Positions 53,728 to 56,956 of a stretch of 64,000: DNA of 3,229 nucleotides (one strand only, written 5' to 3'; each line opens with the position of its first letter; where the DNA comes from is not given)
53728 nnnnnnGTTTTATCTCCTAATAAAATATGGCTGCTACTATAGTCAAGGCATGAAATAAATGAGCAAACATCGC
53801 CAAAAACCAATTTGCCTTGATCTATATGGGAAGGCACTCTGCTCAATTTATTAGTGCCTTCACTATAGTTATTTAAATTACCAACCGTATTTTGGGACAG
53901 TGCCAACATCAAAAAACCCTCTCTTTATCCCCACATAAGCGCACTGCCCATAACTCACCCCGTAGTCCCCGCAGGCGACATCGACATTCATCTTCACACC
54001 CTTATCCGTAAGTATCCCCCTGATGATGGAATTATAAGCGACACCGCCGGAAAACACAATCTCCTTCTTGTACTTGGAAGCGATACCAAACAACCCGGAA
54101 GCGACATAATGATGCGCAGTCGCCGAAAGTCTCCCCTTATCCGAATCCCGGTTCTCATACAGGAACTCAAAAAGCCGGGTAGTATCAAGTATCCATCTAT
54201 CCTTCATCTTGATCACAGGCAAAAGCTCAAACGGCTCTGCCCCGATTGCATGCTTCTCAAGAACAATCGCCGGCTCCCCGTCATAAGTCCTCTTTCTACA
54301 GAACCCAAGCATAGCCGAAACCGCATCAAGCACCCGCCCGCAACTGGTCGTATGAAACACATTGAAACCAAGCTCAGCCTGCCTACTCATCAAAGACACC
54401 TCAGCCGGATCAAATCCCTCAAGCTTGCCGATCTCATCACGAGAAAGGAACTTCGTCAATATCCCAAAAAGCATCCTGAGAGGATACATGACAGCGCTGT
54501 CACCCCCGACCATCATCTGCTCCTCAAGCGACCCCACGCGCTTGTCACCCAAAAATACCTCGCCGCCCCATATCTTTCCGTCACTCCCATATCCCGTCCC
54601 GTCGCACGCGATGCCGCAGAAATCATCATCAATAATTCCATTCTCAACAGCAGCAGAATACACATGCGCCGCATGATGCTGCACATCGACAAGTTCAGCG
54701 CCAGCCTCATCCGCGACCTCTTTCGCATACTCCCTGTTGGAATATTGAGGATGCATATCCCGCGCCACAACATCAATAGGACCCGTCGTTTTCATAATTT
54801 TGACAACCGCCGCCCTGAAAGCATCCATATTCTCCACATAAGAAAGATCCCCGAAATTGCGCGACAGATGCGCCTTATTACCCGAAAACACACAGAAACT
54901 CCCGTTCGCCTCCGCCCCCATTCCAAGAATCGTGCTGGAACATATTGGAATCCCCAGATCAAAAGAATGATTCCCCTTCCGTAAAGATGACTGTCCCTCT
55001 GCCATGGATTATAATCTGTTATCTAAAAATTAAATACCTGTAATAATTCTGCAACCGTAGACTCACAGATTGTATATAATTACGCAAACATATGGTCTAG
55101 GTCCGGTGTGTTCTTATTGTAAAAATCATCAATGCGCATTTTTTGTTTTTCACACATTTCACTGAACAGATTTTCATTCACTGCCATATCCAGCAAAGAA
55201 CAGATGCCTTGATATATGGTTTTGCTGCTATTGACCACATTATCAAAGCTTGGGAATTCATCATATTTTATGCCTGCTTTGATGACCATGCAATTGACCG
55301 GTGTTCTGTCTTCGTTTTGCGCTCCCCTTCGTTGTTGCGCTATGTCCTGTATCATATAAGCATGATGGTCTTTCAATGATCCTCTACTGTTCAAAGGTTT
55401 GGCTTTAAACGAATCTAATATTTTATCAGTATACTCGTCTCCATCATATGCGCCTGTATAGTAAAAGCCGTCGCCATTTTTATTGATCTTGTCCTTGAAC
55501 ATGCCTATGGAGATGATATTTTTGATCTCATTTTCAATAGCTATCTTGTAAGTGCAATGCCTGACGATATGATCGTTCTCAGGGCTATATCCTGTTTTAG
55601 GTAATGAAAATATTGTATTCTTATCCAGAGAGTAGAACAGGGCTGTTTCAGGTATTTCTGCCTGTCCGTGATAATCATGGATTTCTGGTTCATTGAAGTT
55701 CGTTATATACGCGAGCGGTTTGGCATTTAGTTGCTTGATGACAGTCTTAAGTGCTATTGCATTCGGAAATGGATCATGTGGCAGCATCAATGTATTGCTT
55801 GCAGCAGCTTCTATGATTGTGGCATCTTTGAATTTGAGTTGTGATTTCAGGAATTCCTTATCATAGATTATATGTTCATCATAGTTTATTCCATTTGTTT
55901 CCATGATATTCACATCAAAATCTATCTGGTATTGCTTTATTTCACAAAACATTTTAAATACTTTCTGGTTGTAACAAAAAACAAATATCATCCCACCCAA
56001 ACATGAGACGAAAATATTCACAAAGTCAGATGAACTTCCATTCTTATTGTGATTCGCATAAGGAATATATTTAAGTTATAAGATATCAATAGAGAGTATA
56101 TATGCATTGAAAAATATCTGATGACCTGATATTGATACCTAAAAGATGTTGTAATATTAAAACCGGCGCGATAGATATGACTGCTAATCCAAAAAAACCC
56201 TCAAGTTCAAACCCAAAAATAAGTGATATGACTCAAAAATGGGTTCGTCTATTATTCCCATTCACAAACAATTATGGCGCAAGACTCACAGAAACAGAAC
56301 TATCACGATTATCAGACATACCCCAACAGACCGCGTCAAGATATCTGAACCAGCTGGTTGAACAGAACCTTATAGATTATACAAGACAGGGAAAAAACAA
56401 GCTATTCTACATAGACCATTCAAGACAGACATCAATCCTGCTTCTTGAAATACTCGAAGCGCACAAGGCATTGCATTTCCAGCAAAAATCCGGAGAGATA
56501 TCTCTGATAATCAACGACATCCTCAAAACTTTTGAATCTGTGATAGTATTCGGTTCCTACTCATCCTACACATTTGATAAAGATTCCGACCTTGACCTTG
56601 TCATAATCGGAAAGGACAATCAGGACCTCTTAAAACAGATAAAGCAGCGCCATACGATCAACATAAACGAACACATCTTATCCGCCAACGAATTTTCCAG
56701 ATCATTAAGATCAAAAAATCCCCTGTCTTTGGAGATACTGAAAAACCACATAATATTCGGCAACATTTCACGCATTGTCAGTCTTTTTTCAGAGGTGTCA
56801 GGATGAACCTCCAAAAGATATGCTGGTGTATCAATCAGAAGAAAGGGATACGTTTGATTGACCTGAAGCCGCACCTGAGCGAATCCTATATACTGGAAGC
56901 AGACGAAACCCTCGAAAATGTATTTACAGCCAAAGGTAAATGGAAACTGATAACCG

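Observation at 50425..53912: Composite IS6-family structure (degenerate full copy, cargo, inverted truncated copy) flanked by a 7/8-bp target-site duplication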

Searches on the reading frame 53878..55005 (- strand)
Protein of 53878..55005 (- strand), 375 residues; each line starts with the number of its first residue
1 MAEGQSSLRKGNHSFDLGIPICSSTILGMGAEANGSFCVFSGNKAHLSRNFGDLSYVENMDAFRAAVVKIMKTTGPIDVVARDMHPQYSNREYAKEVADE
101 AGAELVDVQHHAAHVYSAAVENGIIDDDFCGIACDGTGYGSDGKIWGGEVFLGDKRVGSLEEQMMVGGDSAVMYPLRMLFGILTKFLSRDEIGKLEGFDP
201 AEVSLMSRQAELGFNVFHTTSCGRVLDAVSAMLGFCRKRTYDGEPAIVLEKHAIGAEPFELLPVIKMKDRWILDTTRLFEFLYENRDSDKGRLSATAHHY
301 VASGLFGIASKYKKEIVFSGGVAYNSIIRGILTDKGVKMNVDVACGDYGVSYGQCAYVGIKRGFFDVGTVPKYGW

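Call 8: search_protein_families(library=pfam, proteins=[window:53878-55005:-], max_evalue=0.1)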
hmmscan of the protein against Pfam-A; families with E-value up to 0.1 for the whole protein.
window:53878-55005:- (375 aa): 3 families
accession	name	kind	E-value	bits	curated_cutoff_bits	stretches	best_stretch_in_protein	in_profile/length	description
PF22521.2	HypF_C_2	-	5.3e-50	170.9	27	1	131-354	1-241/241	Carbamoyltransferase, Kae1-like Domain, second subdomain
PF17788.7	HypF_C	-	2.1e-21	76.9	23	1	24-121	4-99/99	HypF Kae1-like domain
PF00814.31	TsaD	-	0.019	15.1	24.8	0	93-123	72-102/264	tRNA N6-adenosine threonylcarbamoyltransferase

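Call 9: search_protein_families(library=ncbifam, proteins=[window:53878-55005:-], max_evalue=0.1)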
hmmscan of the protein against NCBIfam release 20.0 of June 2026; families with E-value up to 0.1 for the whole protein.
window:53878-55005:- (375 aa): 4 families
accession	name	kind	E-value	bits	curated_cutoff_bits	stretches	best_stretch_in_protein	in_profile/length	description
TIGR00143.1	hypF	equivalog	3.7e-72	243.6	466.1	1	24-355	391-737/741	carbamoyltransferase HypF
TIGR03723.1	T6A_TsaD_YgjD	equivalog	0.0032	16.6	296.1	0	311-346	258-293/314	tRNA (adenosine(37)-N6)-threonylcarbamoyltransferase complex transferase subunit TsaD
TIGR00329.1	gcp_kae1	subfamily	0.018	14.3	207.8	0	307-342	253-288/305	tRNA (adenosine(37)-N6)-threonylcarbamoyltransferase complex transferase subunit TsaD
TIGR03722.2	arch_KAE1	equivalog_domain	0.068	12.3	375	0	309-343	240-274/323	KEOPS complex N(6)-L-threonylcarbamoyladenine synthase Kae1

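Call 21: find_homologous_proteins(query=window:53878-55005:-, max_evalue=1e-30)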
Query window:53878-55005:- (375 aa): 578 proteins with E <= 1e-30 among 4235 candidates; the best 120 are listed.
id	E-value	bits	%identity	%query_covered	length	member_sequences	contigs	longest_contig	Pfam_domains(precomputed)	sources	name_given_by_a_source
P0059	6.0e-253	857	100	100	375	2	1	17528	PF17788.8,PF22521.3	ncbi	ncbi:MAG: hypothetical protein V1718_05585 [archaeon]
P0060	8.0e-164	563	68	98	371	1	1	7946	PF17788.8,PF22521.3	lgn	-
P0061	2.3e-158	545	67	95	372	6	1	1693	PF17788.8,PF22521.3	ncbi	-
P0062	2.0e-156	539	65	95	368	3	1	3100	PF17788.8,PF22521.3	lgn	-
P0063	3.3e-155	535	65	96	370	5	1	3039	PF17788.8,PF22521.3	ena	-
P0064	2.3e-150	519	65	96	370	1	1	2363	PF17788.8,PF22521.3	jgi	-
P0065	2.8e-149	515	64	97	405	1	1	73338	PF17788.8,PF22521.3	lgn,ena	-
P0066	1.1e-145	504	64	95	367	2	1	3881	PF17788.8,PF22521.3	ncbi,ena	-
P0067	9.0e-99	349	50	89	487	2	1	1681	PF17788.8,PF22521.3,PF01300.25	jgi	-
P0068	3.1e-98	347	49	91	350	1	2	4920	PF17788.8,PF22521.3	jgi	-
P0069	6.1e-96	340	48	91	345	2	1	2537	PF17788.8,PF22521.3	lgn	-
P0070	4.7e-95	337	51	89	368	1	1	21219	PF17788.8,PF22521.3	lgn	-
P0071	4.2e-92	327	48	91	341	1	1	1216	PF00814.32,PF17788.8,PF22521.3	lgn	-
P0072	6.8e-92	327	48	91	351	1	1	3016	PF17788.8,PF22521.3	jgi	-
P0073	9.9e-92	326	46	92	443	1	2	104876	PF17788.8,PF22521.3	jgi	-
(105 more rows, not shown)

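Call 22: find_encoding_contigs(protein=P0060, flank=8000, max_places=3)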
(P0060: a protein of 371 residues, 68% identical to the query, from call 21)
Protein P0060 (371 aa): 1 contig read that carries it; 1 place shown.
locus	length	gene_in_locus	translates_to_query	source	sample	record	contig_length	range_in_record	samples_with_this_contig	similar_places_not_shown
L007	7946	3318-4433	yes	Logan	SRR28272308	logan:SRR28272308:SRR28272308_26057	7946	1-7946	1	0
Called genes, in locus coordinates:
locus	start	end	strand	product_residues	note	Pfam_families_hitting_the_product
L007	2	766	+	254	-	?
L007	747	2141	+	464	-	PF02874:ATP-synt_ab_N, PF00006:ATP-synt_ab, PF22919:ATP-synt_VA_C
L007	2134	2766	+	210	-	PF01813:ATP-synt_D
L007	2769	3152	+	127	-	PF01629:DUF22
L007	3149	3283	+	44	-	-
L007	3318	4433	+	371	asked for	PF17788:HypF_C, PF22521:HypF_C_2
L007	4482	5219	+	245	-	PF21436:STT3-PglB_core (weak)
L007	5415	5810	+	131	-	PF00085:Thioredoxin (weak)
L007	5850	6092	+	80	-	PF04023:FeoA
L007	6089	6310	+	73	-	PF04023:FeoA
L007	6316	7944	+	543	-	?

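Call 23: find_encoding_contigs(protein=P0065, flank=8000, max_places=3)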
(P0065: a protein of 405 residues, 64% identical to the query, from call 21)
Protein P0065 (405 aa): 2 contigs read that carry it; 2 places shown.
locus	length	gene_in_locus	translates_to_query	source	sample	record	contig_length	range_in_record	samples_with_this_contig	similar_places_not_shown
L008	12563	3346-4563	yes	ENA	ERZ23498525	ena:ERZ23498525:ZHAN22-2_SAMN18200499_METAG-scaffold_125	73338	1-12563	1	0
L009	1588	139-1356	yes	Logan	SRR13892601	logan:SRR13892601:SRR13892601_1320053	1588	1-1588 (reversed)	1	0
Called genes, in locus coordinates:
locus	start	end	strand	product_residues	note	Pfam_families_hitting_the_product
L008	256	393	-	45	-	-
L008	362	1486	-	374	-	PF05013:FGase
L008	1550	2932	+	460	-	PF04107:GCS2 (weak)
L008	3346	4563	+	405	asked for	PF17788:HypF_C, PF22521:HypF_C_2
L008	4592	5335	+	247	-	-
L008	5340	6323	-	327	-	-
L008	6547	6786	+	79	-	PF04023:FeoA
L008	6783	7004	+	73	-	PF04023:FeoA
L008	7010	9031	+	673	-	PF01926:MMR_HSR1, PF02421:FeoB_N, PF17910:FeoB_Cyto, PF07670:Gate, PF07664:FeoB_C, PF07670:Gate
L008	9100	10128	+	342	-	-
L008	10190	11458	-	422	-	PF01637:ATPase_2 (weak), PF13173:AAA_14, PF13635:DUF4143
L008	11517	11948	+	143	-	-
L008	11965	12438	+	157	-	PF04191:PEMT, PF04140:ICMT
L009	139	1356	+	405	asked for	PF17788:HypF_C, PF22521:HypF_C_2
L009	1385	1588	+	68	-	?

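Call 50: list_cluster_members(proteins=[window:53878-55005:-, window:49372-50370:-, P0045, window:48611-49375:-])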
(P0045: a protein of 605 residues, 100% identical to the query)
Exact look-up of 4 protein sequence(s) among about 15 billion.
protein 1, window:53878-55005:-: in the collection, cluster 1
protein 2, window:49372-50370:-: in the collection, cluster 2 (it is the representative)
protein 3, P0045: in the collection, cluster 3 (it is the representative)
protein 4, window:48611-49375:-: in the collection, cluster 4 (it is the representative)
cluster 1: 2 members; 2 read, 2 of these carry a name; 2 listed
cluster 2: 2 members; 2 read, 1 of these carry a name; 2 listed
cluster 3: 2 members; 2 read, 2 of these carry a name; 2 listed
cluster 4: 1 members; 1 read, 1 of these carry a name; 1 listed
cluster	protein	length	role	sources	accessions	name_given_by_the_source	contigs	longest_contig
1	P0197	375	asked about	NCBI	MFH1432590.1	MAG: hypothetical protein ABIG84_05200 [archaeon]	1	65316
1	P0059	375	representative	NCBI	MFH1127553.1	MAG: hypothetical protein V1718_05585 [archaeon]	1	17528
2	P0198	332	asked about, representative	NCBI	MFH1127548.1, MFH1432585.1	MAG: ATP-binding cassette domain-containing protein [archaeon]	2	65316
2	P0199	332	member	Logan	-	-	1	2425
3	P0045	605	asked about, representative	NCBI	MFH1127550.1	MAG: hypothetical protein V1718_05570 [archaeon]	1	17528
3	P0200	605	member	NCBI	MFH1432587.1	MAG: hypothetical protein ABIG84_05185 [archaeon]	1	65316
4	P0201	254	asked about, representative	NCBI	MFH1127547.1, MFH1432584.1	MAG: ABC transporter permease [archaeon]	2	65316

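Call 51: find_encoding_contigs(protein=P0199, flank=3000, max_places=5)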
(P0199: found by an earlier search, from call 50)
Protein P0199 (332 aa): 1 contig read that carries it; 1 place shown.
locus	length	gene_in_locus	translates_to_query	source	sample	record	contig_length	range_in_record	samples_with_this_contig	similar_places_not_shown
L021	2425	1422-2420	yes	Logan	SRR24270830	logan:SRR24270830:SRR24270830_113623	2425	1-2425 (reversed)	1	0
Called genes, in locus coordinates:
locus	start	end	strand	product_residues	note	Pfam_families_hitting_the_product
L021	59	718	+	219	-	PF01813:ATP-synt_D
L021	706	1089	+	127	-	PF01629:DUF22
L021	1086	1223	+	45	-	-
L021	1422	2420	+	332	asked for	PF00005:ABC_tran, PF13175:AAA_15 (faint), PF13304:AAA_21, PF13732:DrrA1-3_C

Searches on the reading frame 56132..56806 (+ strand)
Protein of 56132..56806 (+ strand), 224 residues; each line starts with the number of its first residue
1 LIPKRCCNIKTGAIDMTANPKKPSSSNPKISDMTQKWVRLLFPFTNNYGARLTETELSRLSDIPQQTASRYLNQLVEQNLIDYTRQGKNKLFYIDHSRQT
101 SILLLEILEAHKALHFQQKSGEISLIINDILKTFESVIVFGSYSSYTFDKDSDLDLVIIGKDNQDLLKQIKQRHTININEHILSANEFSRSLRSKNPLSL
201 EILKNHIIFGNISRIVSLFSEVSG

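Call 71: search_protein_families(library=pfam, proteins=[window:56132-56806:+], max_evalue=0.001)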
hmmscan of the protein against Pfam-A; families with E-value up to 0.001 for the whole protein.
window:56132-56806:+ (224 aa): 9 families
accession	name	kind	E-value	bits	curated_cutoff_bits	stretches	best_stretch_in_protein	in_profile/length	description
PF01909.29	NTP_transf_2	-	8.8e-07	29.7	21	1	135-171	15-47/93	Nucleotidyltransferase domain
PF18765.7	Polbeta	-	1.5e-06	28.8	26.9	1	129-204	5-82/93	Polymerase beta, Nucleotidyltransferase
PF12802.13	MarR_2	-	4.7e-06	27.1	27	1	32-87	2-56/61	MarR family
PF24033.1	DUF7342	-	7.3e-05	23.2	31.6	1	62-134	28-100/150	Family of unknown function (DUF7342)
PF21248.3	SoFic-like_C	-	0.00016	22.3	27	1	64-92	43-71/76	Protein adenylyltransferase SoFic-like, C-terminal domain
PF12840.13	HTH_20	-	0.00021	21.6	27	1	47-82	14-49/51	Helix-turn-helix domain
PF09339.16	HTH_IclR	-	0.00043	20.4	22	1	50-82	17-49/52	IclR helix-turn-helix domain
PF13412.12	HTH_24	-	0.00075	19.5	21.9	0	50-81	16-47/48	Winged helix-turn-helix DNA-binding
PF22600.2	MTPAP-like_central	-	0.0008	20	27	0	122-180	28-85/139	Poly(A) RNA polymerase, mitochondrial-like, central palm domain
